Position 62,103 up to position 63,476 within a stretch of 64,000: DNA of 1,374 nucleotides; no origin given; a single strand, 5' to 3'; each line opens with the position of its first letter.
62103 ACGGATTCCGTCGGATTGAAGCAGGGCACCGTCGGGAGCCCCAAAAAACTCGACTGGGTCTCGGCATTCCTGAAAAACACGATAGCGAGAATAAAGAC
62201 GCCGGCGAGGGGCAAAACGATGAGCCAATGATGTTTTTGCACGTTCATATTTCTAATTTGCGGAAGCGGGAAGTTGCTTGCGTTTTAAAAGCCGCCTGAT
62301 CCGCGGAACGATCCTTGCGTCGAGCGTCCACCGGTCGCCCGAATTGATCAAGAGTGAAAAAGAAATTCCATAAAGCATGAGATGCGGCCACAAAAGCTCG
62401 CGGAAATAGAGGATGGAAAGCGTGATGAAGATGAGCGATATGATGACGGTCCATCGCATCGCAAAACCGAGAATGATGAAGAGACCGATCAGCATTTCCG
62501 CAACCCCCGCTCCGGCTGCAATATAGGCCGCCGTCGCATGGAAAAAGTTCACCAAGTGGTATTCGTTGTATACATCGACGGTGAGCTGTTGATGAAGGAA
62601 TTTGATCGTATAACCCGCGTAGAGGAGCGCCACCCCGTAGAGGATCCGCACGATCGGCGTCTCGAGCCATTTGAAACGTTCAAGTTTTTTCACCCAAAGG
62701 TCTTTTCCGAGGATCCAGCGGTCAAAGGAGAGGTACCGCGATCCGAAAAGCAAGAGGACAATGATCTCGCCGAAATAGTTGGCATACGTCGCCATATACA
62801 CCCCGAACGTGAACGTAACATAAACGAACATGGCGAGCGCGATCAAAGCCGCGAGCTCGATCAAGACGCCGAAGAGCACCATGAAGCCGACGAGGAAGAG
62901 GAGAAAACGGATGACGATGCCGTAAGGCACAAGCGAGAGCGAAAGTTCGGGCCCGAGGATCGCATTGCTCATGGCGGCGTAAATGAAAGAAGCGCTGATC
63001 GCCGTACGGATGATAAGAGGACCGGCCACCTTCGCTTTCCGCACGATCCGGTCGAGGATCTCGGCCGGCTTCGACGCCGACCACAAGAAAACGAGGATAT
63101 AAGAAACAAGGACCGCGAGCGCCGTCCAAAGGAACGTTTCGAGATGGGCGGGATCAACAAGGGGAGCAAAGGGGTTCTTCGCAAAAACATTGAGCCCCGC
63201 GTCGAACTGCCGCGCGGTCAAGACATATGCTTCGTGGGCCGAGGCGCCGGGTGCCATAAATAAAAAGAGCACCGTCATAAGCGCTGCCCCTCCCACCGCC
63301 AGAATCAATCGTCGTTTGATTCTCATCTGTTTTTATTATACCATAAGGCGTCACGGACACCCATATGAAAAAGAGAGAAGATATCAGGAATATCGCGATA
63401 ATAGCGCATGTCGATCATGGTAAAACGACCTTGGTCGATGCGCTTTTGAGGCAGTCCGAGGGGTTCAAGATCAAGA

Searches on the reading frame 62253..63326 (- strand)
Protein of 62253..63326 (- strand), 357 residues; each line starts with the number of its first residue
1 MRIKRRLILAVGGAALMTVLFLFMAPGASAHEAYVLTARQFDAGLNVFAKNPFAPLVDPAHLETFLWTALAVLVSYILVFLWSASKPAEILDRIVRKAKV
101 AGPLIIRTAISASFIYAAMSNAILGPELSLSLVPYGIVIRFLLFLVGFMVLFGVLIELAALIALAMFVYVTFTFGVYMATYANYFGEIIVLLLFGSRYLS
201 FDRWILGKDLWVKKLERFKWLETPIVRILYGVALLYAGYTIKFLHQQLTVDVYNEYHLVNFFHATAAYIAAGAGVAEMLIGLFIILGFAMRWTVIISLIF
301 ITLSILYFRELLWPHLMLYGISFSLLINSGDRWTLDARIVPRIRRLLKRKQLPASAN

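Call 33: find_encoding_contigs(protein=window:62253-63326:-, flank=10000, max_places=1)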
Protein window:62253-63326:- (357 aa): 3 contigs read that carry it; 1 place shown.
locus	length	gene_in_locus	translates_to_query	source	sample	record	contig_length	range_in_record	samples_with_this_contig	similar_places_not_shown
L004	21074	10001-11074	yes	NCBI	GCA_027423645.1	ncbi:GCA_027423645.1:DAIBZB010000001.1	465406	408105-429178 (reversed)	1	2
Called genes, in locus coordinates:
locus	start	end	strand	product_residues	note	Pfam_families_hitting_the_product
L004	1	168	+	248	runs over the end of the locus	PF00005:ABC_tran, PF13304:AAA_21 (faint)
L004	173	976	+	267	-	PF01061:ABC2_membrane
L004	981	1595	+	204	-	PF00561:Abhydrolase_1 (faint), PF12697:Abhydrolase_6 (faint), PF06821:Ser_hydrolase (weak)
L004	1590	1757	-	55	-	-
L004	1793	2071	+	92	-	PF01016:Ribosomal_L27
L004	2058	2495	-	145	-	PF01281:Ribosomal_L9_N, PF03948:Ribosomal_L9_C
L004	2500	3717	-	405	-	PF22694:CtpB_N-like, PF00595:PDZ, PF13180:PDZ_2, PF17820:PDZ_6, PF03572:Peptidase_S41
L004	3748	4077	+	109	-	-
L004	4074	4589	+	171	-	PF01327:Pep_deformylase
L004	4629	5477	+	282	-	PF00551:Formyl_trans_N, PF02911:Formyl_trans_C (weak)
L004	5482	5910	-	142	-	PF10648:Gmad2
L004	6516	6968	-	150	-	-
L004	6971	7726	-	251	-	PF12705:PDDEXK_1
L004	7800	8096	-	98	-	-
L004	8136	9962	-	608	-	PF00009:GTP_EFTU, PF01926:MMR_HSR1 (weak), PF22042:EF-G_D2, PF03144:GTP_EFTU_D2, PF00679:EFG_C, PF21018:BipA_C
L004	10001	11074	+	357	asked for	-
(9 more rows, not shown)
